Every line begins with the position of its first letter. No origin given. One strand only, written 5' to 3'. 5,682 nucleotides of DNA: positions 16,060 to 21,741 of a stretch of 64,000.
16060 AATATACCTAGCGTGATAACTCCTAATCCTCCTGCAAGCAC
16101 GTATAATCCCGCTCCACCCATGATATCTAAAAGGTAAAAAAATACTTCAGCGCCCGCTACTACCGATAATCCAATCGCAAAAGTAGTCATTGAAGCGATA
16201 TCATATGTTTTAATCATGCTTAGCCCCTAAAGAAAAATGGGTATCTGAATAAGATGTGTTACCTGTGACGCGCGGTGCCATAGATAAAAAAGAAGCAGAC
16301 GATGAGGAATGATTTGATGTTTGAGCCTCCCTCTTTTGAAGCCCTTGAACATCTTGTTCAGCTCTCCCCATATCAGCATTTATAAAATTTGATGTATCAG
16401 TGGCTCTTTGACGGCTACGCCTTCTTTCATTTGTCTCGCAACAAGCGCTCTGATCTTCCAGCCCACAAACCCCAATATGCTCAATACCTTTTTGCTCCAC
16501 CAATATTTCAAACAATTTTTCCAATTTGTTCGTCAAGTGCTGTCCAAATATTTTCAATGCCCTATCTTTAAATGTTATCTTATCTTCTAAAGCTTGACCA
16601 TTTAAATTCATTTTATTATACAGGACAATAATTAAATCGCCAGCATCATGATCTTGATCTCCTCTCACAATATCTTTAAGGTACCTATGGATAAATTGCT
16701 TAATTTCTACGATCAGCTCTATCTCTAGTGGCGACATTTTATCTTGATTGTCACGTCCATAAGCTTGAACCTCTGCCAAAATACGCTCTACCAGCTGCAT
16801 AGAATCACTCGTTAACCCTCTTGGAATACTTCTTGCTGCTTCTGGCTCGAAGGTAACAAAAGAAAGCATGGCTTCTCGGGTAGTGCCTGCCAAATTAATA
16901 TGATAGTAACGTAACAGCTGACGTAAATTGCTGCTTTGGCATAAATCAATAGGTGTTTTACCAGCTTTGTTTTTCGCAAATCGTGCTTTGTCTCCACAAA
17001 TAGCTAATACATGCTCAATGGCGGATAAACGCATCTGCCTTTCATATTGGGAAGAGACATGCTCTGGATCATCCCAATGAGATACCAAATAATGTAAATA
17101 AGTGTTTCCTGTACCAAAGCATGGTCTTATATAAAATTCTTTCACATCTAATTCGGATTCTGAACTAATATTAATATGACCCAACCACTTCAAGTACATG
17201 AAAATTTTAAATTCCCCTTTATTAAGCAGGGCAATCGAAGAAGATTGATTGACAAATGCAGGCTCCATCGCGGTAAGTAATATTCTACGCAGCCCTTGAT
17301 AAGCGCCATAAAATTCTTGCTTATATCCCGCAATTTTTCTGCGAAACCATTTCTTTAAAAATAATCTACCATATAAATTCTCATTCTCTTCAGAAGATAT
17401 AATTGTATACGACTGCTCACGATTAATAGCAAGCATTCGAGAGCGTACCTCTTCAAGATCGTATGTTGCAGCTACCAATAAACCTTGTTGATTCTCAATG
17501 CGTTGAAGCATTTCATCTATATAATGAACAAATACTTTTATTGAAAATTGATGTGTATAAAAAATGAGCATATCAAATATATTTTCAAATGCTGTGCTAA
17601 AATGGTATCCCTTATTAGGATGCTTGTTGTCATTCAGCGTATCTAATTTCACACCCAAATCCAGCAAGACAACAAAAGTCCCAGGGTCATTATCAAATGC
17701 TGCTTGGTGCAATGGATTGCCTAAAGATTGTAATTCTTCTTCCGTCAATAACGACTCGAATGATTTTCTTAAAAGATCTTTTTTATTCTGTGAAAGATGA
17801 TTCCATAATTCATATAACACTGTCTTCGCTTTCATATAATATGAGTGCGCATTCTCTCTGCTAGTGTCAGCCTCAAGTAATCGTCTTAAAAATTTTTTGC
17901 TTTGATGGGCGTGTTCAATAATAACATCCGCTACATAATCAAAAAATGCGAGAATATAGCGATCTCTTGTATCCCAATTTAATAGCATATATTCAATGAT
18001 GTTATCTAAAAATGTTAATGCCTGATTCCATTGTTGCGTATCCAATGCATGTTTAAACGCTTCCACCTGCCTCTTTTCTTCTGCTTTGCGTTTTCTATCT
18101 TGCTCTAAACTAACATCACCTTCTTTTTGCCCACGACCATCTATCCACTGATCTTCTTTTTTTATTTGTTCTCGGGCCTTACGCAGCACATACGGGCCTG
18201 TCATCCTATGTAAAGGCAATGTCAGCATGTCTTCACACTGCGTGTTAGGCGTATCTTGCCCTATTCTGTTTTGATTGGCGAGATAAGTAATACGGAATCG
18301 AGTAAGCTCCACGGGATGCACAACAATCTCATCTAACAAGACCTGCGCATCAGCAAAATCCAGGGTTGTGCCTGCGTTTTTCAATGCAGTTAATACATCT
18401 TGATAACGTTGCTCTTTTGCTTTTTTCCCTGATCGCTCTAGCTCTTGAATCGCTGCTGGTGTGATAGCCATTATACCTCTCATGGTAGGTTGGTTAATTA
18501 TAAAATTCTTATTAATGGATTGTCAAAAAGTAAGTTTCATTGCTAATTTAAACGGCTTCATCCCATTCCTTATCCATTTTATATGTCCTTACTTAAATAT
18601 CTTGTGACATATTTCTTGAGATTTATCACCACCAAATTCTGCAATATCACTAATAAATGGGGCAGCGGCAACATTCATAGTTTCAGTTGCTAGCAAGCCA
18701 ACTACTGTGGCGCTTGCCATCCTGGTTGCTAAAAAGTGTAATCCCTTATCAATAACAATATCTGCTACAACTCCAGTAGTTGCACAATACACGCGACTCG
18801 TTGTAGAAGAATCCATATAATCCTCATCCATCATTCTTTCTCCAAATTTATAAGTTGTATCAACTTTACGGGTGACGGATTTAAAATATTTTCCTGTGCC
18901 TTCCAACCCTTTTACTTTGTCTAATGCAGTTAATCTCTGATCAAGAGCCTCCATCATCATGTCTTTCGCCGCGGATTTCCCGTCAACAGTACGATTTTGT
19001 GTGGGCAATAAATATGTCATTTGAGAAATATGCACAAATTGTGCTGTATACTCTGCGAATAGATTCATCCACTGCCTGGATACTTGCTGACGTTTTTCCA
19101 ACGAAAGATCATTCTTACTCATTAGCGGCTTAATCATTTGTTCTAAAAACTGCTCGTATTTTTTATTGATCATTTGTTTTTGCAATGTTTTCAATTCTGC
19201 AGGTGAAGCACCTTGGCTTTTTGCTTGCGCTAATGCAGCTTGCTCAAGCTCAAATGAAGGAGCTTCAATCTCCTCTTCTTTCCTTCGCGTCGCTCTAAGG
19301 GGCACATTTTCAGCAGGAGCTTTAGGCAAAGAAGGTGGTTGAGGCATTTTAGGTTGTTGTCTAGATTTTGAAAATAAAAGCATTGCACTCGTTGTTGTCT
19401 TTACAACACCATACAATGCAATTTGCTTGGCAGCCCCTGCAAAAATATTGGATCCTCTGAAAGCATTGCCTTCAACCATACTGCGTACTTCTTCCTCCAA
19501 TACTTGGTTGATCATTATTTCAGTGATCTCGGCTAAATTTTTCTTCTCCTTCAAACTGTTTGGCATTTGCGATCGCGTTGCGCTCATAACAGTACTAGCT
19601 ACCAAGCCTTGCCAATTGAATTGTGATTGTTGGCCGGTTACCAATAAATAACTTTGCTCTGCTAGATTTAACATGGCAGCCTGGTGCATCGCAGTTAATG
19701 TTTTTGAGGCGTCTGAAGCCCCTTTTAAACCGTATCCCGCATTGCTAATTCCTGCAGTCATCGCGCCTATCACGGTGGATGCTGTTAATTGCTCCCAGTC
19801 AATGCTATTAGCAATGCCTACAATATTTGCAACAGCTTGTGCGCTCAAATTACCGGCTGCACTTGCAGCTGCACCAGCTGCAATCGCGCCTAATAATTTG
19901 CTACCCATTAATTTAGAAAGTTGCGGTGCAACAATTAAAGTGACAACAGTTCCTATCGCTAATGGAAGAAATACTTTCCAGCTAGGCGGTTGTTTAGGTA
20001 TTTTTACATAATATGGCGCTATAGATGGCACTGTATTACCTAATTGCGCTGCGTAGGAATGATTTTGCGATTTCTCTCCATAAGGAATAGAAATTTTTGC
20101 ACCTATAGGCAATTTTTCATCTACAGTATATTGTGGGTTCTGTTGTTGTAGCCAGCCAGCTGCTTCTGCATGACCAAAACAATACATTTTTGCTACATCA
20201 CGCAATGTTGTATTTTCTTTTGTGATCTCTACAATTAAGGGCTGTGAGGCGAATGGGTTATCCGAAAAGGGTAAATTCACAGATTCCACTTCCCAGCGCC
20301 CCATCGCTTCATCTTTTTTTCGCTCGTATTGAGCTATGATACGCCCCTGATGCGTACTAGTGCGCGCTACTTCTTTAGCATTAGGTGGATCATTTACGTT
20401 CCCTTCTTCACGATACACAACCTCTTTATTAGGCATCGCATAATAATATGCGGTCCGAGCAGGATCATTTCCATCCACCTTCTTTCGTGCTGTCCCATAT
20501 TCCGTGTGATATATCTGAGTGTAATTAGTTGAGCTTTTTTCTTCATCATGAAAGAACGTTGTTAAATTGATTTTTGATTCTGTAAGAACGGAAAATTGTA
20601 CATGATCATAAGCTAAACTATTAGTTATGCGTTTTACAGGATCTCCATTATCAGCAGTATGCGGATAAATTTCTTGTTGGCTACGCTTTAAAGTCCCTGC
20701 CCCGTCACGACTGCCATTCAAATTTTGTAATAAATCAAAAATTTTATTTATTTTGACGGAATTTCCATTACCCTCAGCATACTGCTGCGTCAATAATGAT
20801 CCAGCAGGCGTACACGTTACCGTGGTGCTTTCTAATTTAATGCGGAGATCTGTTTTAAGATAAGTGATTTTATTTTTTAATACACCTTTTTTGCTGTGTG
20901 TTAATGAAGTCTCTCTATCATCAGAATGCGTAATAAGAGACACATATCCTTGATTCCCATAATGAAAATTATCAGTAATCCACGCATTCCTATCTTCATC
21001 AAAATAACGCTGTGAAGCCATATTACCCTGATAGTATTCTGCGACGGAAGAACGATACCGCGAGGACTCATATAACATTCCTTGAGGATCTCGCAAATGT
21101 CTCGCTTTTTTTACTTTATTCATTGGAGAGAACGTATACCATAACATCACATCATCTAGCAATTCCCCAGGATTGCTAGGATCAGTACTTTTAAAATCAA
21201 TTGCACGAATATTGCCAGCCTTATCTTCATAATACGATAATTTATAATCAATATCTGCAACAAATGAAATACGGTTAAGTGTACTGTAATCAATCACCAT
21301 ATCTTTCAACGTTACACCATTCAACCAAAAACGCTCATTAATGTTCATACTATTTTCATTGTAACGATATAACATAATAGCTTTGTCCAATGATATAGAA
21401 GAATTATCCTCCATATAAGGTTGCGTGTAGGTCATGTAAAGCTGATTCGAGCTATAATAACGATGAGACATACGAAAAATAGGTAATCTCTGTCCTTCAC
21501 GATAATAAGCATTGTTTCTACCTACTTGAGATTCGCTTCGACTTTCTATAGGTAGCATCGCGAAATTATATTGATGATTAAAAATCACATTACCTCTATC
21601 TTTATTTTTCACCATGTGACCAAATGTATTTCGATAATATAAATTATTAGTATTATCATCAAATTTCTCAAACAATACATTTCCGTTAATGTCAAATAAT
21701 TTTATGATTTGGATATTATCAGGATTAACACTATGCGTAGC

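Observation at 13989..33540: AT-rich island of about 19.5 kb: giant YD/Rhs-repeat protein plus ankyrin-repeat protein plus membrane-anchored J-domain protein, inserted between kbl-tdh-sstT and rpoN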

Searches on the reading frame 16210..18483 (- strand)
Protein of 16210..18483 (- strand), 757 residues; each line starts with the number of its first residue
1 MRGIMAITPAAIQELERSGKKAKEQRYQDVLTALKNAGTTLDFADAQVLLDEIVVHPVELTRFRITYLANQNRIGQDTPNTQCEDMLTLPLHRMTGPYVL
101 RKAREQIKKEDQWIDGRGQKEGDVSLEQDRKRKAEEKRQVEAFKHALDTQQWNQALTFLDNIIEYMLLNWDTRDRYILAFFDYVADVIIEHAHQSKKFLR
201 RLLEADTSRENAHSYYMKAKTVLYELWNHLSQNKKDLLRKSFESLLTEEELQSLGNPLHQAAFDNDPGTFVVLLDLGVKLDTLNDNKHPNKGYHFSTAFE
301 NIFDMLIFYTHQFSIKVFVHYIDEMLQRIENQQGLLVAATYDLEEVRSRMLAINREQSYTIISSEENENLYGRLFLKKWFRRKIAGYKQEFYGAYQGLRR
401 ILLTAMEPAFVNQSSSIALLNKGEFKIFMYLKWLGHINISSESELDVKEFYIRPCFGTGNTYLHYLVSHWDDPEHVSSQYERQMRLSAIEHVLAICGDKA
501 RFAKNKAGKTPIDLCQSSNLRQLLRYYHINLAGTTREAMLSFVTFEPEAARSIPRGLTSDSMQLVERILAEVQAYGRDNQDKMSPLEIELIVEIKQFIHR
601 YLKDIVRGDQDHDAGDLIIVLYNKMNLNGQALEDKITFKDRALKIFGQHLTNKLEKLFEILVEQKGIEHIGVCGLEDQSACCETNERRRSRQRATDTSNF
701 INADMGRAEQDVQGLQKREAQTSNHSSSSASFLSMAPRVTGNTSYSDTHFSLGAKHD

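Call 4: search_protein_families(library=pfam, proteins=[window:16210-18483:-], max_evalue=0.01)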
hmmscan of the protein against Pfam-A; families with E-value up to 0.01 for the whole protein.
window:16210-18483:- (757 aa): 0 families

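Call 5: search_protein_families(library=ncbifam, proteins=[window:16210-18483:-], max_evalue=0.01)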
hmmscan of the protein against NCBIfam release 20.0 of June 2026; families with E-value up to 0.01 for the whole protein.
window:16210-18483:- (757 aa): 0 families

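Call 7: search_protein_families(library=pfam, proteins=[window:16210-18483:-], max_evalue=10)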
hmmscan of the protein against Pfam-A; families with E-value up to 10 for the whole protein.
window:16210-18483:- (757 aa): 1 family
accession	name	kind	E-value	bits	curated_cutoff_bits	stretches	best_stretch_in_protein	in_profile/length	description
PF21852.1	DUF6911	-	0.015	15.4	24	1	316-368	21-74/128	Family of unknown function (DUF6911)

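Call 13: find_homologous_proteins(query=window:16210-18483:-, max_evalue=0.001)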
Query window:16210-18483:- (757 aa): 2 proteins with E <= 0.001 among 8000 candidates.
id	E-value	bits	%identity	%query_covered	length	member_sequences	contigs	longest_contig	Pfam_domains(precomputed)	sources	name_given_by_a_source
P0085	0.0e+0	1708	100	99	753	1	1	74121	-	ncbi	-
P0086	1.1e-116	409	36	84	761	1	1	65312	-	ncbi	ncbi:MAG: hypothetical protein ACHQAX_04070 [Gammaproteobacteria bacterium]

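Call 34: search_solved_structures(query=A3, max_evalue=1)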
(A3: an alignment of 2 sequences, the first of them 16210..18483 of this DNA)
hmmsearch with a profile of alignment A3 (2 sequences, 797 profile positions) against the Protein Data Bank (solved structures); distinct sequences matched with E-value up to 1: 0.

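Call 45: predict_structure(alignment_id=A3)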
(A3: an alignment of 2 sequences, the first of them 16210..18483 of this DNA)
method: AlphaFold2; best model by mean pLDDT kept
length: 757 residues; sequences in the alignment: 2
mean_pLDDT: 40.0   pTM: 0.26
mean pLDDT of the five models: 40.0, 38.7, 38.3, 38.1, 34.5
residues with pLDDT >= 90: 0; 70-90: 6; 50-70: 140; < 50: 611
segments of 3 or more residues with pLDDT < 50: 1-128, 167-173, 205-221, 254-271, 279-501, 512-560, 583-589, 603-757
pLDDT, mean of each block of 10 residues (from residue 1): 33 37 45 41 36 35 37 29 24 24 31 29 42 64 69 63 49 53 66 58 45 42 55 62 55 47 43 52 38 32 34 37 46 33 38 28 25 25 25 30 28 35 35 33 32 28 40 40 45 45 50 42 34 33 37 40 55 56 49 53 44 41 41 38 44 35 29 29 43 40 39 38 29 27 25 25
secondary structure, 60 per line:
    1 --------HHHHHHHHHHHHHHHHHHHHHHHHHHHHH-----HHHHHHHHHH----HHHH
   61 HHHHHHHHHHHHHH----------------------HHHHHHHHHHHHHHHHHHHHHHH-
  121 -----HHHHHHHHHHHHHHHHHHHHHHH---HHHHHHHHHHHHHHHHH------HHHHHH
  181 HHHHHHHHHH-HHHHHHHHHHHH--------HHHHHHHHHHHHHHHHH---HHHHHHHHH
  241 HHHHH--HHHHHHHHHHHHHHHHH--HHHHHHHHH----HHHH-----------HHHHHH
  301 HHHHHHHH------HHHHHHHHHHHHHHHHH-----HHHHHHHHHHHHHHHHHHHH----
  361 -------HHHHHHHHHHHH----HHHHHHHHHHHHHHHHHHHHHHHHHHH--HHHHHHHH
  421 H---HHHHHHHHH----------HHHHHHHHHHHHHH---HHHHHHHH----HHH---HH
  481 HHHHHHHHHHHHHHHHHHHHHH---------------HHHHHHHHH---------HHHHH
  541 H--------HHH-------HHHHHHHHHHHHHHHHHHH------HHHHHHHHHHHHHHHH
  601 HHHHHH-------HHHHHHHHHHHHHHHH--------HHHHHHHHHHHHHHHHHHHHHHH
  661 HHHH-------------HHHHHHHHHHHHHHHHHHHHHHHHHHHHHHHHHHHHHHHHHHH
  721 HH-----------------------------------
elements in order (helices of 4 or more, strands of 3 or more residues): H9-37 H43-52 H57-74 H97-119 H126-148 H152-168 H175-190 H192-203 H212-228 H232-245 H248-264 H267-275 H280-283 H295-308 H315-331 H337-356 H368-379 H384-410 H413-421 H425-433 H444-457 H461-468 H479-502 H518-526 H536-541 H560-578 H585-606 H614-629 H638-664 H678-722

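Call 67: search_protein_representatives(alignment_id=A3)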
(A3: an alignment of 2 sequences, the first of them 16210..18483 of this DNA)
Query: 2 sequences, 797 profile positions. Proteins with E-value up to 0.001 (for the whole library): 5; up to 1e-10: 4; up to 1e-30: 2. The best 5 are listed.
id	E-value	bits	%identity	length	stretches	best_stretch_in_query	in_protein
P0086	0.0e+00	1499.3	-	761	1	9-797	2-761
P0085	0.0e+00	1477.8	-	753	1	5-796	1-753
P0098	2.4e-14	69.3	-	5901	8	520-563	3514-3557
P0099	4.8e-11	58.3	-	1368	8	258-291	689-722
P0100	3.9e-05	38.8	-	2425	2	439-543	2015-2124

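Call 69: search_protein_families(library=pfam, proteins=[P0099, P0100], max_evalue=0.001)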
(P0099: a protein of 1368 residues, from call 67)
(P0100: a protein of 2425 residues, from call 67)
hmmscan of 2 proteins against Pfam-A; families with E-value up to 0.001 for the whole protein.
P0099 (1368 aa): 9 families
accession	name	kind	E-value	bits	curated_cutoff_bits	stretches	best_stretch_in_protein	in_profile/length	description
PF12796.13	Ank_2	-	5e-211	684.5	27.3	17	795-885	1-88/90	Ankyrin repeats (3 copies)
PF13606.12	Ank_3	-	3.6e-152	473.5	22.3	3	856-884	1-29/30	Ankyrin repeat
PF00023.36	Ank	-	4.8e-151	482.2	21.1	7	951-978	2-29/33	Ankyrin repeat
PF13637.12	Ank_4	-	6e-128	414.2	22.7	15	122-168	1-47/50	Ankyrin repeats (many copies)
PF13857.12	Ank_5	-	1.6e-97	318.7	27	8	11-57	10-56/56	Ankyrin repeats (many copies)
PF24521.3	Ank_KRIT1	-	4.5e-46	156.7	80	2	455-542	19-105/149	KRIT1 ankyrin-repeats domain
PF23218.1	PH_AIR9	-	1.3e-08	35.6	27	0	683-721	39-77/97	AIR9 PH-like domain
PF00531.28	Death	-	1.6e-06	28.5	22.6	1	1252-1321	13-84/86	Death domain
PF17894.6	Cas9_Topo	-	4.1e-06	27.3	25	0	728-744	54-70/71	Topo homolgy domain in CRISPR-associated endonuclease Cas9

P0100 (2425 aa): 2 families
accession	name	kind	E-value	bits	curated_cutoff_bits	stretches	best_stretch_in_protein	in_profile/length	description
PF13516.12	LRR_6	-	7.9e-09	35.4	23.4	0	1677-1698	3-24/24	Leucine Rich repeat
PF00023.36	Ank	-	0.00061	20.4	21.1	0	1882-1913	1-32/33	Ankyrin repeat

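Call 80: search_protein_families(library=padloc, proteins=[window:16210-18483:-], max_evalue=0.01)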
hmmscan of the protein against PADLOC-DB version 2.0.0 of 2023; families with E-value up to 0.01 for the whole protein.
window:16210-18483:- (757 aa): 0 families

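Call 81: search_protein_families(library=phrogs, proteins=[window:16210-18483:-], max_evalue=0.1)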
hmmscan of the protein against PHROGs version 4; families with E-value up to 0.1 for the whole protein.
window:16210-18483:- (757 aa): 0 families

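Call 94: search_dna_similar(query=window:16210-18483:-, collection=plasmids, mode=protein, max_evalue=0.001, max_rows=8)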
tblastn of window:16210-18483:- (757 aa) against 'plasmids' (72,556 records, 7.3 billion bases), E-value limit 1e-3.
No match.

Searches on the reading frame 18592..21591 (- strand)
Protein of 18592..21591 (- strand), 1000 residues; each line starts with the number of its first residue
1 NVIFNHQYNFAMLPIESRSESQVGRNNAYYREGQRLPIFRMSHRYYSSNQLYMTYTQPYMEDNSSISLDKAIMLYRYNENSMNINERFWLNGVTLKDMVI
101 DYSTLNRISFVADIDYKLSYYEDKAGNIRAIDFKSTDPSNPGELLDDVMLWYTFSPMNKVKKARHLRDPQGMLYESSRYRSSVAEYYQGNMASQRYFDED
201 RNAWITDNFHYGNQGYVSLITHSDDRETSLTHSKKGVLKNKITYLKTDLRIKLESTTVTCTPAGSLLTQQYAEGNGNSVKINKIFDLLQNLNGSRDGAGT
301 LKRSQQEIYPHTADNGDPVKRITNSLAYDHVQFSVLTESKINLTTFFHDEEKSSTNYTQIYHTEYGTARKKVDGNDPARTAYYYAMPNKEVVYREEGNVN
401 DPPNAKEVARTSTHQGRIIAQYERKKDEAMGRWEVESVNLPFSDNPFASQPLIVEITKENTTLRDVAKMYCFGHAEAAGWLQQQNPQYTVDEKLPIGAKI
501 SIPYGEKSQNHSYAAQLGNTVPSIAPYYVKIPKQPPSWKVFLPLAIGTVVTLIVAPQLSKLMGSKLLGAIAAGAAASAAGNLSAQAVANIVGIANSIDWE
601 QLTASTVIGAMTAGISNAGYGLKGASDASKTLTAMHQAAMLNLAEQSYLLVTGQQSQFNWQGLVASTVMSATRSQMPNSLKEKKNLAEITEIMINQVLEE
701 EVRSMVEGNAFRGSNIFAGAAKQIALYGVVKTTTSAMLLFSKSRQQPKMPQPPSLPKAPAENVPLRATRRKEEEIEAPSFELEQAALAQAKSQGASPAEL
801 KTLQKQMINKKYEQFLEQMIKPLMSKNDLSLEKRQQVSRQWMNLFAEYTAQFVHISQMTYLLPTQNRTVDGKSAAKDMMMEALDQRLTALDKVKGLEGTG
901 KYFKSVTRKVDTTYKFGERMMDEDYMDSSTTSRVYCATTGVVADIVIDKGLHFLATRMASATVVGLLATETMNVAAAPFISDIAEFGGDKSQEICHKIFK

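Call 95: search_dna_similar(query=window:18592-21591:-, collection=plasmids, mode=protein, max_evalue=0.001, max_rows=10)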
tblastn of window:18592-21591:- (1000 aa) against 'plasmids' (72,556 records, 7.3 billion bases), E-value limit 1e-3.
No match.

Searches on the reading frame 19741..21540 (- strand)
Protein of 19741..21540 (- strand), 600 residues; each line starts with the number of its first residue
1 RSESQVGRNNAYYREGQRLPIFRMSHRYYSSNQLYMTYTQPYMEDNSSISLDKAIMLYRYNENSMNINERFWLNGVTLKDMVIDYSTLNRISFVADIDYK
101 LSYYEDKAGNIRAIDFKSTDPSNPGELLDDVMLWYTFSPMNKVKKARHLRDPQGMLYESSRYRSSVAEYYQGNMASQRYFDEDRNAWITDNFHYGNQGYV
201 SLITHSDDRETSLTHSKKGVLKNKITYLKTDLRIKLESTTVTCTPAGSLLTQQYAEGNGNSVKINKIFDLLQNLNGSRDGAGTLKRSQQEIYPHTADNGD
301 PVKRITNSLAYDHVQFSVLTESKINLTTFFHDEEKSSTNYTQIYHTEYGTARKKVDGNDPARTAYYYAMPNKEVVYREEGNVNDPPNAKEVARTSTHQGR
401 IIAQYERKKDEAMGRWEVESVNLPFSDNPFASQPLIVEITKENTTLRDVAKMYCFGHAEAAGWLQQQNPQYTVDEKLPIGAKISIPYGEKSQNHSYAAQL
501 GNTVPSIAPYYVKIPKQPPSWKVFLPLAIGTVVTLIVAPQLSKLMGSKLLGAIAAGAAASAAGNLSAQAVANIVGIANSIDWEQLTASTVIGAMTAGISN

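Call 24: search_protein_families(library=pfam, proteins=[window:19741-21540:-], max_evalue=1)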
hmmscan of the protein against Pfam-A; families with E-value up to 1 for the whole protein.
window:19741-21540:- (600 aa): 1 family
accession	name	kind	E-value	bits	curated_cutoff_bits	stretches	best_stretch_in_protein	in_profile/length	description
PF07486.17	Hydrolase_2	-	0.09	13.9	27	1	310-373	31-79/100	Cell Wall Hydrolase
